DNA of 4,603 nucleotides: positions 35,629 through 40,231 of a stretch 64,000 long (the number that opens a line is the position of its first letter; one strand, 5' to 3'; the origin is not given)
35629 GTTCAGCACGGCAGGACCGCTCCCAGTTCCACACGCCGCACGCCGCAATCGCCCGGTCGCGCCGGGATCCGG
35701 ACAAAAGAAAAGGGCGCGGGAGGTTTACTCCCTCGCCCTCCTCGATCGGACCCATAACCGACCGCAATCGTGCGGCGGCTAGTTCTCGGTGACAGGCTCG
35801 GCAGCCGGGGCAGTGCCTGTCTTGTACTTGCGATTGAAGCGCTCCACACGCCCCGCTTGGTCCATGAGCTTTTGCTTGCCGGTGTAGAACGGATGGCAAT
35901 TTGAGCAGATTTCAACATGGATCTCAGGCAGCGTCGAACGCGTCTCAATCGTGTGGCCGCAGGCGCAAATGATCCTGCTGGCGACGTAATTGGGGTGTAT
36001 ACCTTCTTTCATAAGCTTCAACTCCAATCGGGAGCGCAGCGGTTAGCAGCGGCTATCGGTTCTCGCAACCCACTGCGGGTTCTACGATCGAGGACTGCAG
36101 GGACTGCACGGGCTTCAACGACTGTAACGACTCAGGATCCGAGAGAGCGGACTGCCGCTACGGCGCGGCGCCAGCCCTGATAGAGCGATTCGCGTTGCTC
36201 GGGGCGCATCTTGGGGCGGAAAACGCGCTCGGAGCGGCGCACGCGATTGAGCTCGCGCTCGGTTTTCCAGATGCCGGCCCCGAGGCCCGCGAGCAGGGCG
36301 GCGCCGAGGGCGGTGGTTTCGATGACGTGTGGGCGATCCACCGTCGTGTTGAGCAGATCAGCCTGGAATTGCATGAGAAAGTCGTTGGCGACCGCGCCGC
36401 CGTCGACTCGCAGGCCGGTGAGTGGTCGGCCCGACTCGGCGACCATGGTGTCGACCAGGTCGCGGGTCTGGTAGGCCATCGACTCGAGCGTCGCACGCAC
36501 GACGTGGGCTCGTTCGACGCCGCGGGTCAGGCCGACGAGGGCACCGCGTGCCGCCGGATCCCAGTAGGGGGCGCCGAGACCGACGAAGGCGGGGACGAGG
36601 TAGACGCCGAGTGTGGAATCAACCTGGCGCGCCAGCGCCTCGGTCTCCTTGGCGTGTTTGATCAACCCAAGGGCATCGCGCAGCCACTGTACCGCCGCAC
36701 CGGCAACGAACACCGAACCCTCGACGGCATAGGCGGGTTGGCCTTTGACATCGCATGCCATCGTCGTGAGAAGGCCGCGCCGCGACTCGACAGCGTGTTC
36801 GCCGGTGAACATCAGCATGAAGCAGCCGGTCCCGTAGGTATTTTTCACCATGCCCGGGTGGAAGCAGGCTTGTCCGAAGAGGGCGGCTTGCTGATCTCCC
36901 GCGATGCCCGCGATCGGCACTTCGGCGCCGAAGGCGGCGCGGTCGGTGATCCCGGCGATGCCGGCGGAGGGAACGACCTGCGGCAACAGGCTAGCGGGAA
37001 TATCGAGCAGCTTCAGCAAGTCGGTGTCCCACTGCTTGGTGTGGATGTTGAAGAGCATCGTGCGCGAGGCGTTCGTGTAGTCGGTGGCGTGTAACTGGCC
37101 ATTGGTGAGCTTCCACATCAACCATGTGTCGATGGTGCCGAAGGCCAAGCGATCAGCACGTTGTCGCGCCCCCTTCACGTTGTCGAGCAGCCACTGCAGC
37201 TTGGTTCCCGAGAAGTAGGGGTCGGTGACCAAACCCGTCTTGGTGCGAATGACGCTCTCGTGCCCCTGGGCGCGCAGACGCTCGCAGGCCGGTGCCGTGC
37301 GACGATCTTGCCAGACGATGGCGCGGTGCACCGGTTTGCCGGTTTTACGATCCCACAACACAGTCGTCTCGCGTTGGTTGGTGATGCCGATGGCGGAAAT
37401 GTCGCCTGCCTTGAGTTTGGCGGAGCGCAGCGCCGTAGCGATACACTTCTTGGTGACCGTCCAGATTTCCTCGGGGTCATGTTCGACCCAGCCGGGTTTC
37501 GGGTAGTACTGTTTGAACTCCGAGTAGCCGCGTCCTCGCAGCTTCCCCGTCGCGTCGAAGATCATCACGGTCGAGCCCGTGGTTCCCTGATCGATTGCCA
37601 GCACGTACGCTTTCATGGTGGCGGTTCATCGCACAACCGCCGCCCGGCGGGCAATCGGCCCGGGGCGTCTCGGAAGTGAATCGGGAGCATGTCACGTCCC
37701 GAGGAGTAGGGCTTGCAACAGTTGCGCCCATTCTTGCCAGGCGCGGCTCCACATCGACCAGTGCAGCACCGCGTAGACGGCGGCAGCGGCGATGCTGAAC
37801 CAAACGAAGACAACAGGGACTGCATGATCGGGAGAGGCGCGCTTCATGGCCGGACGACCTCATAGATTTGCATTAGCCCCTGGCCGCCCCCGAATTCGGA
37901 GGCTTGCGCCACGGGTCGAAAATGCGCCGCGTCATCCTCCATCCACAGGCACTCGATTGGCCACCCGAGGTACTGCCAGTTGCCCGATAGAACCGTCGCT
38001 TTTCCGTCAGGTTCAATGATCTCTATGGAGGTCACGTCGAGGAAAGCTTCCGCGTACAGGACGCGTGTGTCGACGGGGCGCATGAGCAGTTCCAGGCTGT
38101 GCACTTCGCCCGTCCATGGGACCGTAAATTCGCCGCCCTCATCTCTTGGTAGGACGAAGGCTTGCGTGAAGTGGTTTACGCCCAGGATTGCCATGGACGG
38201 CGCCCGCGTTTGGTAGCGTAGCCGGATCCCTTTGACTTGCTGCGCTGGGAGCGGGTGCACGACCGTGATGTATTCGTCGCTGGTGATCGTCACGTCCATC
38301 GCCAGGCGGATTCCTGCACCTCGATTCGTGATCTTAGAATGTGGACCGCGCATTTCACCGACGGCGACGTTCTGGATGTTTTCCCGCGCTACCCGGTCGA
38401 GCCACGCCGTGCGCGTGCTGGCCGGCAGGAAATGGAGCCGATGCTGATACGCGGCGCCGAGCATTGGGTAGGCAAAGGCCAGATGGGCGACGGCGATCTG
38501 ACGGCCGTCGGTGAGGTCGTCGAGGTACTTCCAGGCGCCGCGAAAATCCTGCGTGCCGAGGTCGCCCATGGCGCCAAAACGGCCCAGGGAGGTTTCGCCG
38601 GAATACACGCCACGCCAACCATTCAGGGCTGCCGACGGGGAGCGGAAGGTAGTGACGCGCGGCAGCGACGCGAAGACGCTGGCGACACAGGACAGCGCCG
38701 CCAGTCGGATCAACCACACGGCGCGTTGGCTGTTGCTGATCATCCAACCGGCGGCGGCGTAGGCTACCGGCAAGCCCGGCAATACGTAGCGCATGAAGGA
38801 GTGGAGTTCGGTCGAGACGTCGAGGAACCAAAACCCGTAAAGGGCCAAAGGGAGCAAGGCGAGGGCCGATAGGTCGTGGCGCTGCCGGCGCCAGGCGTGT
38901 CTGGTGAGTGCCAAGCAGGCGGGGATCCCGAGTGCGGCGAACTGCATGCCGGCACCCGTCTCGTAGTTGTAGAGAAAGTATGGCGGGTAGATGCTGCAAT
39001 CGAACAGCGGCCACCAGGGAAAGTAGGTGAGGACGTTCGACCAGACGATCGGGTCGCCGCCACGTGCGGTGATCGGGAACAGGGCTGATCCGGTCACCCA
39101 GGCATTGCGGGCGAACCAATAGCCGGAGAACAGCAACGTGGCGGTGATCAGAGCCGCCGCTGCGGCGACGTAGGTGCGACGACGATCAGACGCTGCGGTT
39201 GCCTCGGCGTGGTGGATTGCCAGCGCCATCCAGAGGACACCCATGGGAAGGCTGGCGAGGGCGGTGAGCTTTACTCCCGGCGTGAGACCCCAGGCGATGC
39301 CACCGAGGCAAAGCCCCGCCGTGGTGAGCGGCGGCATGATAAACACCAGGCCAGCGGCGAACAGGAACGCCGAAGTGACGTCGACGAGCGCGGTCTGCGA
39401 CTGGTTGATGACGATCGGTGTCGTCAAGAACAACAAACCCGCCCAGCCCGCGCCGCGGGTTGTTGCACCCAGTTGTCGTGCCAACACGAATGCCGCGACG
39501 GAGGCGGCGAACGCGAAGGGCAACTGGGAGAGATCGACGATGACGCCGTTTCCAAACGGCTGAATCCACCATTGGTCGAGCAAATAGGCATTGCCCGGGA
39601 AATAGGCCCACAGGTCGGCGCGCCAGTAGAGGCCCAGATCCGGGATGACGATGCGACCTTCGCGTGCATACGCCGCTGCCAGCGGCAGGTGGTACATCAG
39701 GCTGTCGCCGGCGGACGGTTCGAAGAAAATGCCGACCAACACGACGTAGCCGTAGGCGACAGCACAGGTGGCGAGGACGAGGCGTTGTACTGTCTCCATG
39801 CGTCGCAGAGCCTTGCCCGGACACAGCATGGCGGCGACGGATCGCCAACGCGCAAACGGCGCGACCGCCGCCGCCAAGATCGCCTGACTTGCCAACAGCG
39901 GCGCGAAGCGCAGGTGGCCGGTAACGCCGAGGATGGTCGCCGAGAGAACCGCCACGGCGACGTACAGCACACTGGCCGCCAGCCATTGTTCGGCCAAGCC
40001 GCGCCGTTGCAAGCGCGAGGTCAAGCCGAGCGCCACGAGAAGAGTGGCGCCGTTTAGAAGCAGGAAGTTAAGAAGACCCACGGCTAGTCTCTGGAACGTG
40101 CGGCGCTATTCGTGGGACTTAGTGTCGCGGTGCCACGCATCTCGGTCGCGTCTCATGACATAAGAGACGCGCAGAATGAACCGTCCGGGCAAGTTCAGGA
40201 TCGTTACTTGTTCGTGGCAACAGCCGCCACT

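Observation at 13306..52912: Window-wide enrichment of GT-C paralogs with different periplasmic C-terminal modules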

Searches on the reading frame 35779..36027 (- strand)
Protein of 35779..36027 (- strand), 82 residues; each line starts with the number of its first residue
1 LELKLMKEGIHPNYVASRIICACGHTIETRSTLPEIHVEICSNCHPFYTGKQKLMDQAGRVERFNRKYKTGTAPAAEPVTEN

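Call 69: search_protein_families(library=pfam, proteins=[window:35779-36027:-], max_evalue=0.001)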
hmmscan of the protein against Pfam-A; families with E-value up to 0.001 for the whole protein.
window:35779-36027:- (82 aa): 1 family
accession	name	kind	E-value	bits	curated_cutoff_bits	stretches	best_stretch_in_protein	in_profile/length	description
PF01197.23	Ribosomal_L31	-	2.3e-32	111.4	27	1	6-69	1-65/65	Ribosomal protein L31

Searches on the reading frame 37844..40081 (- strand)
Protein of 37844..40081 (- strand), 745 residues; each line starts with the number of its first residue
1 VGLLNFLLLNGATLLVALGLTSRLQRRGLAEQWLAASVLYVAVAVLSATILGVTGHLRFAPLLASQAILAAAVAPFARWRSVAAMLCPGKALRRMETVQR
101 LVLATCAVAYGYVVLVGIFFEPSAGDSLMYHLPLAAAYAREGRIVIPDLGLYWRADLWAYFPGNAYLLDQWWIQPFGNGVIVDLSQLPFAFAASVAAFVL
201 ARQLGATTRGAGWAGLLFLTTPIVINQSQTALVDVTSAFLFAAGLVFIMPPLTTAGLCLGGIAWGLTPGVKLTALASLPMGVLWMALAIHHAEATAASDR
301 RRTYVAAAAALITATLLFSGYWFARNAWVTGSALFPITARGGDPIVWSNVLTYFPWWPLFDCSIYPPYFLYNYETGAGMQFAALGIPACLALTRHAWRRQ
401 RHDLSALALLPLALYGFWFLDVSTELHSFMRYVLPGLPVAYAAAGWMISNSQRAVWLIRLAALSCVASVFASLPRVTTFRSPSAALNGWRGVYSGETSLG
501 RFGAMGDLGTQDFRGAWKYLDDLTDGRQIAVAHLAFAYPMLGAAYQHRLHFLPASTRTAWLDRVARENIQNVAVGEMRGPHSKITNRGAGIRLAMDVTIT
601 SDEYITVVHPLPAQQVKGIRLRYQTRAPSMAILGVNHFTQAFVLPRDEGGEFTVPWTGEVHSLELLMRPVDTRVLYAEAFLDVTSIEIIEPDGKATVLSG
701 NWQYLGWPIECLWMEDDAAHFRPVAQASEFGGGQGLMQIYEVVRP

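Call 3: search_protein_families(library=pfam, proteins=[window:37844-40081:-], max_evalue=0.01)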
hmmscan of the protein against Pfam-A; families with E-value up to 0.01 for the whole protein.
window:37844-40081:- (745 aa): 0 families

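Call 4: search_protein_families(library=ncbifam, proteins=[window:37844-40081:-], max_evalue=0.01)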
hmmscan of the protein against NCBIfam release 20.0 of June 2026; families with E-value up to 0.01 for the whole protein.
window:37844-40081:- (745 aa): 0 families

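Call 10: find_homologous_proteins(query=window:37844-40081:-)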
Query window:37844-40081:- (745 aa): 34 proteins with E <= 0.001 among 8000 candidates.
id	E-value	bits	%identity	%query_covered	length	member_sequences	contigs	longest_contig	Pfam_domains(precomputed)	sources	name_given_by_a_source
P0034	0.0e+0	1681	100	100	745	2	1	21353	-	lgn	-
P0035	8.9e-190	651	45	97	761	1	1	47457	-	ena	-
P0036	9.4e-190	651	43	100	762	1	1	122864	-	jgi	jgi:hypothetical protein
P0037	9.5e-183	628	44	100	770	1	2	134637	-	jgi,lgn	jgi:hypothetical protein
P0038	8.7e-177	608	44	97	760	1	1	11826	PF02366.25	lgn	-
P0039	4.5e-176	606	41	100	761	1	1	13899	-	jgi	jgi:hypothetical protein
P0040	4.3e-175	602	42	100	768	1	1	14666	-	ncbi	-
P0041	4.3e-174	599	43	97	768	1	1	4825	-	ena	-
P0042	2.2e-167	577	43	99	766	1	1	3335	-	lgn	-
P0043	1.6e-164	567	42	100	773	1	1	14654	-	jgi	-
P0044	6.6e-163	562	42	99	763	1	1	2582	-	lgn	-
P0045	2.2e-154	534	41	100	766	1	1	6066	-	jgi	jgi:hypothetical protein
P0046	1.4e-151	525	39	100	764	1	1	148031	-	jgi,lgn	-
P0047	1.9e-139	484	38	100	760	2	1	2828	PF02366.25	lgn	-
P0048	5.9e-18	83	27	44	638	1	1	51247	PF02366.25,PF13231.13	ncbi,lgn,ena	-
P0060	8.1e-7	46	34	23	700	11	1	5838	PF13231.13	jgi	-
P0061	2.2e-6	44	30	49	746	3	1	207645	PF13231.13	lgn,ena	-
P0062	3.4e-6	44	32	28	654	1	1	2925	PF02366.25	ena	-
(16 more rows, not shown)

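Call 14: search_solved_structures(query=A2, max_evalue=10, show_alignments=2)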
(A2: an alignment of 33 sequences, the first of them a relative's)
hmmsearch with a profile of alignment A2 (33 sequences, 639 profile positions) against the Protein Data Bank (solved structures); distinct sequences matched with E-value up to 10: 0.

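Call 39: predict_structure(alignment_id=A2)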
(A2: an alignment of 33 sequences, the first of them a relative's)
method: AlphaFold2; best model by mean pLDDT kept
length: 745 residues; sequences in the alignment: 33
mean_pLDDT: 87.0   pTM: 0.90
mean pLDDT of the five models: 87.0, 86.4, 86.2, 86.2, 86.1
residues with pLDDT >= 90: 452; 70-90: 195; 50-70: 67; < 50: 31
segments of 3 or more residues with pLDDT < 50: 339-349, 358-371, 506-508
pLDDT, mean of each block of 10 residues (from residue 1): 96 98 91 98 98 98 98 97 92 93 96 87 79 95 93 82 95 93 94 98 97 97 90 95 96 95 97 88 94 81 95 97 94 74 45 50 43 65 93 97 95 75 59 90 98 97 93 71 72 76 53 84 92 89 93 82 94 83 86 81 84 95 86 88 81 92 89 71 95 92 82 90 90 84 86
secondary structure, 60 per line:
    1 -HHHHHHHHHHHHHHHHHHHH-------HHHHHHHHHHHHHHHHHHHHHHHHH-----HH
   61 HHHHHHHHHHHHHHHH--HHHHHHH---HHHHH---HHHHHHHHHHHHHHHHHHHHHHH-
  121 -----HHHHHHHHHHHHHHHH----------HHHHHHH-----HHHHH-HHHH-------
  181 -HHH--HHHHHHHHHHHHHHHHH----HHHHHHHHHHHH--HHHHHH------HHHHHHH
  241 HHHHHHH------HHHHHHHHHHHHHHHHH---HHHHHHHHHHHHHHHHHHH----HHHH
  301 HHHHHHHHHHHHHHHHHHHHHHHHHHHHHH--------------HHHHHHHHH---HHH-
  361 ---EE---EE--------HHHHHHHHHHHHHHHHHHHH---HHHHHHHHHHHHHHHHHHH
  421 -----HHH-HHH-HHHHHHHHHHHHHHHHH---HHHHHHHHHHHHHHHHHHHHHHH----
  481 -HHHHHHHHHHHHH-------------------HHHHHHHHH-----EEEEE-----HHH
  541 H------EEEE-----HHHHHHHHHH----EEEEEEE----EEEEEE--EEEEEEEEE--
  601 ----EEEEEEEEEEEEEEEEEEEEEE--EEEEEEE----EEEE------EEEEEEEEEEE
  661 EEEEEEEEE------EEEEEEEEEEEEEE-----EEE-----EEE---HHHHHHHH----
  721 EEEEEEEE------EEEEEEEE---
elements in order (helices of 4 or more, strands of 3 or more residues): H2-21 H29-53 H59-76 H79-85 H89-93 H97-119 H126-141 H152-158 H164-168 H170-173 H187-203 H208-219 H222-227 H234-247 H254-270 H274-292 H297-330 H345-353 H379-398 H402-420 H434-450 H454-476 H482-494 H514-522 E528-532 H538-541 E548-551 H557-566 E571-577 E582-587 E590-598 E605-626 E629-635 E640-643 E650-669 E676-689 E695-697 E703-705 H709-716 E721-728 E735-742

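Call 42: fold_search(model_id=the predicted structure, library=pdb)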
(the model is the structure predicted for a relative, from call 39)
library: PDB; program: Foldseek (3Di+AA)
matches with E <= 10: 1129; with E <= 0.001: 13
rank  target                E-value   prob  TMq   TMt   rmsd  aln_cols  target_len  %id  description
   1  6wbx                  2.1e-07  1.00  0.31  0.20  16.5       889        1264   12  Single-Particle Cryo-EM Structure of Arabinofuranosyltransferase AftD from Mycobacteria, Mutant R1389S Class 1 (released 2020-05-13)
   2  6w98_A                4.1e-07  1.00  0.33  0.21  16.1       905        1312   12  Single-Particle Cryo-EM Structure of Arabinofuranosyltransferase AftD from Mycobacteria (released 2020-05-13)
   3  5ezm                  5.9e-07  1.00  0.41  0.55   7.4       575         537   13  Crystal Structure of ArnT from Cupriavidus metallidurans in the apo state (released 2016-02-17)
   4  6wby                  7.3e-07  1.00  0.33  0.22  15.9       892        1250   12  Single-Particle Cryo-EM Structure of Arabinofuranosyltransferase AftD from Mycobacteria, Mutant R1389S Class 2 (released 2020-05-13)
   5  5f15                  4.2e-06  1.00  0.39  0.51  11.7       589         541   14  Crystal Structure of ArnT from Cupriavidus metallidurans bound to Undecaprenyl phosphate (released 2016-02-17)
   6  3waj                  5.0e-06  1.00  0.38  0.36  15.8       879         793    9  Crystal structure of the Archaeoglobus fulgidus oligosaccharyltransferase (O29867_ARCFU) complex with Zn and sulfate (released 2013-10-30)
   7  9i5k_A                2.3e-05  1.00  0.35  0.50  10.2       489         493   16  Structure of the Chaetomium thermophilum Pmt4 homodimer (C2 symmetry) (released 2025-12-24)
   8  3rce_A                2.5e-05  1.00  0.37  0.40  17.6       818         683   11  Bacterial oligosaccharyltransferase PglB (released 2011-06-15)
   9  6ezn_F                3.0e-05  1.00  0.39  0.44  11.8       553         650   12  Cryo-EM structure of the yeast oligosaccharyltransferase (OST) complex (released 2018-01-17)
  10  8if8_B                5.7e-05  1.00  0.38  0.43  15.6       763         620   11  Arabinosyltransferase AftA (released 2023-05-31)
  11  8if8_C                1.3e-04  1.00  0.37  0.44  14.6       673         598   12  Arabinosyltransferase AftA (released 2023-05-31)
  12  9s6u_A                1.9e-04  1.00  0.36  0.45  13.6       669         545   12  Ternary cryo-EM structure of human ALG9 with Dol25-PP-GlcNAc2Man8, Dol25-P-Man and Fab (released 2026-03-18)
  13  9s6s_A                2.8e-04  1.00  0.36  0.46  13.6       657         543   12  Ternary cryo-EM structure of human ALG9 with Dol25-PP-GlcNAc2Man6, Dol25-P-Man and Fab (released 2026-03-18)
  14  8agb_A                1.1e-03  1.00  0.36  0.41  12.0       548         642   11  Structure of yeast oligosaccharylransferase complex with lipid-linked oligosaccharide bound (released 2022-12-07)
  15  9i5l_A                1.7e-03  1.00  0.24  0.26   4.9       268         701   17  Structure of the Chaetomium thermophilum Pmt4 homodimer (C1 symmetry) (released 2025-12-24)
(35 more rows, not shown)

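Call 56: find_encoding_contigs(protein=P0037, flank=10000, max_places=2)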
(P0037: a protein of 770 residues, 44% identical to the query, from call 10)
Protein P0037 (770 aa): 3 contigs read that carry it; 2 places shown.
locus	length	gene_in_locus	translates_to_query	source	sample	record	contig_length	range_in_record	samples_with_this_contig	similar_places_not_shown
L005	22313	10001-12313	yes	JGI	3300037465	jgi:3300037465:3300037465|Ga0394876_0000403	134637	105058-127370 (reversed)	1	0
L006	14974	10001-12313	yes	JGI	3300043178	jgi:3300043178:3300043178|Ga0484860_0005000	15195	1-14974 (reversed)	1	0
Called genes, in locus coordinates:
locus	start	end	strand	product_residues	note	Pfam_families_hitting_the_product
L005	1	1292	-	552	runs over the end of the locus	PF00364:Biotin_lipoyl, PF02817:E3_binding, PF00132:Hexapep (faint), PF14602:Hexapep_2 (faint)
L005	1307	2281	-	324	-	PF02779:Transket_pyr, PF02780:Transketolase_C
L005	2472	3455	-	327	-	PF00676:E1_dh, PF00456:Transketolase_N (faint)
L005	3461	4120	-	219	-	PF02585:PIG-L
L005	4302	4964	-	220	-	PF00027:cNMP_binding, PF13545:HTH_Crp_2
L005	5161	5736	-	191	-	-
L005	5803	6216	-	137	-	PF08534:Redoxin (faint), PF00578:AhpC-TSA (weak)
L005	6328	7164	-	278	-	PF00106:adh_short (weak), PF13561:adh_short_C2, PF00106:adh_short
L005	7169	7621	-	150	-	PF13577:SnoaL_4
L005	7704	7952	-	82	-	-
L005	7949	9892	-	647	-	PF00005:ABC_tran, PF02463:SMC_N (faint), PF13476:AAA_23 (faint), PF13555:AAA_29 (faint), PF13191:AAA_16 (faint), PF12848:ABC_tran_Xtn, PF00005:ABC_tran, PF16326:ABC_tran_CTD (weak), +2 more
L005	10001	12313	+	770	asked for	-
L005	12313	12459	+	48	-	-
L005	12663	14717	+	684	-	-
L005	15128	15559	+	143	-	PF04326:SLFN_AlbA_2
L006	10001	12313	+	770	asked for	-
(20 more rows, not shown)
